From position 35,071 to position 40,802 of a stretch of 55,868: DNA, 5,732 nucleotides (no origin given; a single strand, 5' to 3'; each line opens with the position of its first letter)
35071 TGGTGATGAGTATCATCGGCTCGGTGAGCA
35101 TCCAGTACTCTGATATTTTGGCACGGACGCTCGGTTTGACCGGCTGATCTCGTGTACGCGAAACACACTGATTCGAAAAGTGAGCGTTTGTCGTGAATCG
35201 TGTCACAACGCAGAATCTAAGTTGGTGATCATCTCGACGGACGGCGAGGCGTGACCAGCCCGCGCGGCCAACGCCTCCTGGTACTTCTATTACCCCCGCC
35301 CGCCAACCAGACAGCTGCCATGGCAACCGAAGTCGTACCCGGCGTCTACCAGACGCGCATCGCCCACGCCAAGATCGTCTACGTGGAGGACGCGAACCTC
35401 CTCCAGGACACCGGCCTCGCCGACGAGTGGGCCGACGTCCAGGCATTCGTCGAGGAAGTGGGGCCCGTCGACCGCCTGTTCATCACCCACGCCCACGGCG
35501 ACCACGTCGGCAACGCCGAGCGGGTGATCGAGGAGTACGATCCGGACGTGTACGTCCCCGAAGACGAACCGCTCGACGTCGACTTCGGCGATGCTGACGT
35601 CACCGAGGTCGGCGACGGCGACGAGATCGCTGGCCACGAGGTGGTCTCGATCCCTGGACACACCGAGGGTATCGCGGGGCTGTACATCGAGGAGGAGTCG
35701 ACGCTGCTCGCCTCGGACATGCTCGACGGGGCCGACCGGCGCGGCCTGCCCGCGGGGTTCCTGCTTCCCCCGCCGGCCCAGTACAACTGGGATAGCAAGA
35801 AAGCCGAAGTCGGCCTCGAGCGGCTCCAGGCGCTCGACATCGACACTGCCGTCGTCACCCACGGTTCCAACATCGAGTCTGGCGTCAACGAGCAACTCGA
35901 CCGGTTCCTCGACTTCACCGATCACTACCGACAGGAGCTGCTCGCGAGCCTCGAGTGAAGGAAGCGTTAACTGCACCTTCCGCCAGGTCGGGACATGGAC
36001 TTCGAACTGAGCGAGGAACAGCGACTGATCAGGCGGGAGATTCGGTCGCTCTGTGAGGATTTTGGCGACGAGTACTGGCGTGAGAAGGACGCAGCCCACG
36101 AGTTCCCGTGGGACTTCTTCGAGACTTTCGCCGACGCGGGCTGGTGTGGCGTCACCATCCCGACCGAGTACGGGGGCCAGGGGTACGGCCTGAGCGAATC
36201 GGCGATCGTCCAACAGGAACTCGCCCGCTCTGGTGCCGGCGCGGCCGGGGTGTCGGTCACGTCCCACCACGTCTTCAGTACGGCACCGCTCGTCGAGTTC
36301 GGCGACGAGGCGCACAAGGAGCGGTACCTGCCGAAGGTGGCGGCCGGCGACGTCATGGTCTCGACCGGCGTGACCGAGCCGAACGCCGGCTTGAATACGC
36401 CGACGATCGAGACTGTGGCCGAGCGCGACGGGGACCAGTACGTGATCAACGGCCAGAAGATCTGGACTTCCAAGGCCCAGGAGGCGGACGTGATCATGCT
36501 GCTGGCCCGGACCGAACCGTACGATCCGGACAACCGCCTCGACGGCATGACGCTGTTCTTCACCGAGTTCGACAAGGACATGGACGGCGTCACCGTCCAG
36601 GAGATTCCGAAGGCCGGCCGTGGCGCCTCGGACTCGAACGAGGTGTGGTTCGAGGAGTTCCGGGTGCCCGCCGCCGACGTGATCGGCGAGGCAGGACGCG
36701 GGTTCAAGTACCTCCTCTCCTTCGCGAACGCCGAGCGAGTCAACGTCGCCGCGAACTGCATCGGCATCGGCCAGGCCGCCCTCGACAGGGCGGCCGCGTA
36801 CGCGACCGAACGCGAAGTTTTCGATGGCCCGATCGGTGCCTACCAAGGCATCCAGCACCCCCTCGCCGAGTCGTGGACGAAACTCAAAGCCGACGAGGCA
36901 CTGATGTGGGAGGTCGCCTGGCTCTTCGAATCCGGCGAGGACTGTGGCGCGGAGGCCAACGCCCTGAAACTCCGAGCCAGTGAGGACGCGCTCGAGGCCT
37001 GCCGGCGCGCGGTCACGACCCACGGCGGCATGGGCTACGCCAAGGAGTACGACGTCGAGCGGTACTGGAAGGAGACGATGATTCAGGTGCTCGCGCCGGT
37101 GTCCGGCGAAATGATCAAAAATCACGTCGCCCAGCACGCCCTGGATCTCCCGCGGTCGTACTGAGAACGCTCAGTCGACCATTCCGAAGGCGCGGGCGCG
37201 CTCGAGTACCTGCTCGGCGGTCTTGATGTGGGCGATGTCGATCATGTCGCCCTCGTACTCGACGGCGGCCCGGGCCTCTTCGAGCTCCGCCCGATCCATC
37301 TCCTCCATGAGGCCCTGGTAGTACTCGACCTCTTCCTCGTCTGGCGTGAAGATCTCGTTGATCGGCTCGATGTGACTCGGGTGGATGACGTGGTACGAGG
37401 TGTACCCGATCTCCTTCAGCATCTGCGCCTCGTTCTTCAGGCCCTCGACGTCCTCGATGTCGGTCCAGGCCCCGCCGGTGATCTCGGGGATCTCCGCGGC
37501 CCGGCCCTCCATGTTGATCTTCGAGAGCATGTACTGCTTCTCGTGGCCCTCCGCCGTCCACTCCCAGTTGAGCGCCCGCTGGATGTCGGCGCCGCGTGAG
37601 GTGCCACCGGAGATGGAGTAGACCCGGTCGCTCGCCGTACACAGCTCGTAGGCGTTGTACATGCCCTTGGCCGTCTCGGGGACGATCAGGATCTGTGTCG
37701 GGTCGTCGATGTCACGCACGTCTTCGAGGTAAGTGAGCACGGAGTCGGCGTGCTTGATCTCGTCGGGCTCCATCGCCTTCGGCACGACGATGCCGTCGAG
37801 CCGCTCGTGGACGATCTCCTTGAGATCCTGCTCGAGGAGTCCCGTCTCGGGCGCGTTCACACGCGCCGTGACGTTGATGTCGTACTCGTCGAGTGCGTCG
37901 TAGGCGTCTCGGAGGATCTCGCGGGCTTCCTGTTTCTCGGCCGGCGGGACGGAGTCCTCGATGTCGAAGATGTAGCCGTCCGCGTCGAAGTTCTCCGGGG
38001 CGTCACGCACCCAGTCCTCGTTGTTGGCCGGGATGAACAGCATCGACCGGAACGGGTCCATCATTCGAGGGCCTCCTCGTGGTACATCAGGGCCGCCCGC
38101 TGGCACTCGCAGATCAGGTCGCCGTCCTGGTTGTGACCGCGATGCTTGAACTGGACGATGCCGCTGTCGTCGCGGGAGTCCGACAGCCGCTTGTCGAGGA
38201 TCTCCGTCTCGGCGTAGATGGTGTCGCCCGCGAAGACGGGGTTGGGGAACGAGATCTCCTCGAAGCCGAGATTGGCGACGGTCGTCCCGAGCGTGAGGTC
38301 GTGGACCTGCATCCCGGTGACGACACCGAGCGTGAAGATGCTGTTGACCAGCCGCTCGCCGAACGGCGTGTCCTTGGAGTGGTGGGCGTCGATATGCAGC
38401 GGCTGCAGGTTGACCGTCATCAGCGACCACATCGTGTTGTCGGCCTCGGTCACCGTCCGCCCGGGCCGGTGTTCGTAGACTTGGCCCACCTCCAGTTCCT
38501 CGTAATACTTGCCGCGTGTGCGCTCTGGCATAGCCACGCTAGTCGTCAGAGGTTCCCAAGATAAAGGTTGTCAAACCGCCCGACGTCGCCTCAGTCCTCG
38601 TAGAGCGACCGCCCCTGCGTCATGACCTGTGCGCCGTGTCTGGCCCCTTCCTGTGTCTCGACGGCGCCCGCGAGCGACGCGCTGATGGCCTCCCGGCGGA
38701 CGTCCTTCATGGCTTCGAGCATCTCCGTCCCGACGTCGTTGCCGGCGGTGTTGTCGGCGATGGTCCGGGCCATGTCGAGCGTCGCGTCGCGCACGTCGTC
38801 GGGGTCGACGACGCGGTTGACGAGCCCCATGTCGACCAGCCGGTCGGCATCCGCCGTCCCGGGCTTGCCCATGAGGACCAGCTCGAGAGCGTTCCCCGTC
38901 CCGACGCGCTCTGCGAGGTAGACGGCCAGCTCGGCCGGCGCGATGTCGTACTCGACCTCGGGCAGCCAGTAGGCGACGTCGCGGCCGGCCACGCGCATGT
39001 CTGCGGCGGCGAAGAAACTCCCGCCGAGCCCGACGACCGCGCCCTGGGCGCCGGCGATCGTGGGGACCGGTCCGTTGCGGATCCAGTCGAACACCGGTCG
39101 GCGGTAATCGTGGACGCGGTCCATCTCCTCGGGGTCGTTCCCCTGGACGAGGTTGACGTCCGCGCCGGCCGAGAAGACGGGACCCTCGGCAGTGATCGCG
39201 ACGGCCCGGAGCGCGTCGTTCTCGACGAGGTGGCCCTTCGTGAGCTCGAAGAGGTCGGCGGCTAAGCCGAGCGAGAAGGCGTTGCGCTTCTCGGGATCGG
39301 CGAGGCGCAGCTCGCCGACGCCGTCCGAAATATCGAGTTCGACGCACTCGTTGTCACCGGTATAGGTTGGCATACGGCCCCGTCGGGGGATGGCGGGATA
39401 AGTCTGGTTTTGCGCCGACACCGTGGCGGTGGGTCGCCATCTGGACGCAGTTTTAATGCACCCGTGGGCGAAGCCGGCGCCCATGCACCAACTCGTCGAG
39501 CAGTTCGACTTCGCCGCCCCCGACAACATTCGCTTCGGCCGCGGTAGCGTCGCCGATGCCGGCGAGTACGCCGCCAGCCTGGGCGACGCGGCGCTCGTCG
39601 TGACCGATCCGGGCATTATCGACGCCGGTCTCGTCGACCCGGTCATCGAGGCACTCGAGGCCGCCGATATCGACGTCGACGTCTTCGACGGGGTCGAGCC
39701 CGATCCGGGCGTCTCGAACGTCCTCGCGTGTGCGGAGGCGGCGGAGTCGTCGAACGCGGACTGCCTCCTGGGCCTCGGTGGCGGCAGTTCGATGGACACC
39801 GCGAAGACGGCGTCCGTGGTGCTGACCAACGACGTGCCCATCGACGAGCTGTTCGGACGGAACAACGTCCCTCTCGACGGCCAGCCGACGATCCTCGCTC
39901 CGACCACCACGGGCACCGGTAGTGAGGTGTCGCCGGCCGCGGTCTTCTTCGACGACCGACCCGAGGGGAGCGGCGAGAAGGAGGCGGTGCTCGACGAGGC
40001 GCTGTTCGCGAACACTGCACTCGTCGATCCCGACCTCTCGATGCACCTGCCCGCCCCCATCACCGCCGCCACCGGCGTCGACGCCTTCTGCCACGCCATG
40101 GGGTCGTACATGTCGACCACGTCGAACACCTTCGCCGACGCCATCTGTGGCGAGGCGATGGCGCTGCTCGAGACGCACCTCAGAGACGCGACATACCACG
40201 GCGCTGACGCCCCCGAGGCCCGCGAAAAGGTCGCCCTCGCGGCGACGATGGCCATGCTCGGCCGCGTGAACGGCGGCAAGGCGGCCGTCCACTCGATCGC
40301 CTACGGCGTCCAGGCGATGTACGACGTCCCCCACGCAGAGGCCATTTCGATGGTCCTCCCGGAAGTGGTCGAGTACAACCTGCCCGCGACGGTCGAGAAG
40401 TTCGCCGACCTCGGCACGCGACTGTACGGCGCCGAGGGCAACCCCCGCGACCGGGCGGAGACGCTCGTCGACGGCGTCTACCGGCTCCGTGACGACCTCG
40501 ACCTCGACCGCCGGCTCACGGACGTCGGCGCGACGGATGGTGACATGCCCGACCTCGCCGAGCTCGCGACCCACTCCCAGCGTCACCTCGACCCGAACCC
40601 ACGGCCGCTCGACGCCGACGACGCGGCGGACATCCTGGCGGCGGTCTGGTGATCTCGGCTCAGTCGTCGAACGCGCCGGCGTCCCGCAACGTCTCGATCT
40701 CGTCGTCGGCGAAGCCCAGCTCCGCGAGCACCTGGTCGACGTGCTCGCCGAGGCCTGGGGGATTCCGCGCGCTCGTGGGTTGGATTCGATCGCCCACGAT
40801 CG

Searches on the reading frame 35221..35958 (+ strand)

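Call 35: search_protein_families(library=pfam, proteins=[window:35221-35958:+], max_evalue=0.001)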
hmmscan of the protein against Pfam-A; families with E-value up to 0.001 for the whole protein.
window:35221-35958:+ (245 aa): 1 family
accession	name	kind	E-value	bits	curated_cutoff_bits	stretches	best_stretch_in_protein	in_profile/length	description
PF00753.33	Lactamase_B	-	2e-13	51.1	22.7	1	54-214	12-196/196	Metallo-beta-lactamase superfamily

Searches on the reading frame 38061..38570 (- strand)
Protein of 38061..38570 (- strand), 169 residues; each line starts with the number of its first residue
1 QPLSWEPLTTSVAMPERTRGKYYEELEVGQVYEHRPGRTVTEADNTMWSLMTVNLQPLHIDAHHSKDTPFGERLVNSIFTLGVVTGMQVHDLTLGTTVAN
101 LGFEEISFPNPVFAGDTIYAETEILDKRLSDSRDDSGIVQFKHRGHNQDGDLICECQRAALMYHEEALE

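Call 35: search_protein_families(library=pfam, proteins=[window:38061-38570:-], max_evalue=0.001)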
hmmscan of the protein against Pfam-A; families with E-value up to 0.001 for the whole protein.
window:38061-38570:- (169 aa): 2 families
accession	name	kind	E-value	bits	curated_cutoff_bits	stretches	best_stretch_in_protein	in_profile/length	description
PF01575.25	MaoC_dehydratas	-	5.3e-25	87.8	27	1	27-131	5-108/123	MaoC like domain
PF19315.5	MC_hydratase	-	4.7e-19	69.1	26.5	1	17-166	18-168/353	Mesaconyl-CoA hydratase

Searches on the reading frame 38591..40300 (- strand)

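Call 71: search_protein_families(library=pfam, proteins=[window:38591-40300:-], max_evalue=0.001)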
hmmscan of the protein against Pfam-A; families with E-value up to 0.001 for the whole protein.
window:38591-40300:- (569 aa): 2 families
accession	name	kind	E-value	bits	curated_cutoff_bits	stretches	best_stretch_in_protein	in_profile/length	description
PF00378.25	ECH_1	-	3.5e-26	92.5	27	1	324-518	2-194/251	Enoyl-CoA hydratase/isomerase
PF16113.10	ECH_2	-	1.8e-10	41.3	27.2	1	329-531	2-202/335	Enoyl-CoA hydratase/isomerase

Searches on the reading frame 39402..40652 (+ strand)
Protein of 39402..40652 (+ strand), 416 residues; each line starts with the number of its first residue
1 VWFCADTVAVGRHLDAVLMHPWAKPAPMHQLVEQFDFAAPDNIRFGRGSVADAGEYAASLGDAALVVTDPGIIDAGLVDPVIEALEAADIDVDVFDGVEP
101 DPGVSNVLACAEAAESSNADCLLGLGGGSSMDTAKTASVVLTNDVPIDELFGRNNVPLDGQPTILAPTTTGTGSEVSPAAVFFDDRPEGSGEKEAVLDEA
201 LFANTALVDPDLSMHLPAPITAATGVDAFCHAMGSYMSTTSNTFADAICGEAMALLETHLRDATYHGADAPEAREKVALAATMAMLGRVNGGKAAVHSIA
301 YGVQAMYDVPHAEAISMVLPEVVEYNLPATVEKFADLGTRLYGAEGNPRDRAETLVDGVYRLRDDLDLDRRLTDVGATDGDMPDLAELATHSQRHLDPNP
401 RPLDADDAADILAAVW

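Call 35: search_protein_families(library=pfam, proteins=[window:39402-40652:+], max_evalue=0.001)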
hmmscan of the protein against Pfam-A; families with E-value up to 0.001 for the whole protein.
window:39402-40652:+ (416 aa): 3 families
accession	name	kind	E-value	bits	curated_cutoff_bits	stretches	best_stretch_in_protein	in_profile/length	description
PF00465.25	Fe-ADH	-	6.6e-44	149.9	31.3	1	40-210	1-168/168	Iron-containing alcohol dehydrogenase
PF25137.1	ADH_Fe_C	-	5.3e-42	144.2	27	1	221-415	1-193/194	Fe-containing alcohol dehydrogenase family, C-terminal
PF13685.12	Fe-ADH_2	-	2.7e-09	37.6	28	1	45-139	2-95/149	Iron-containing alcohol dehydrogenase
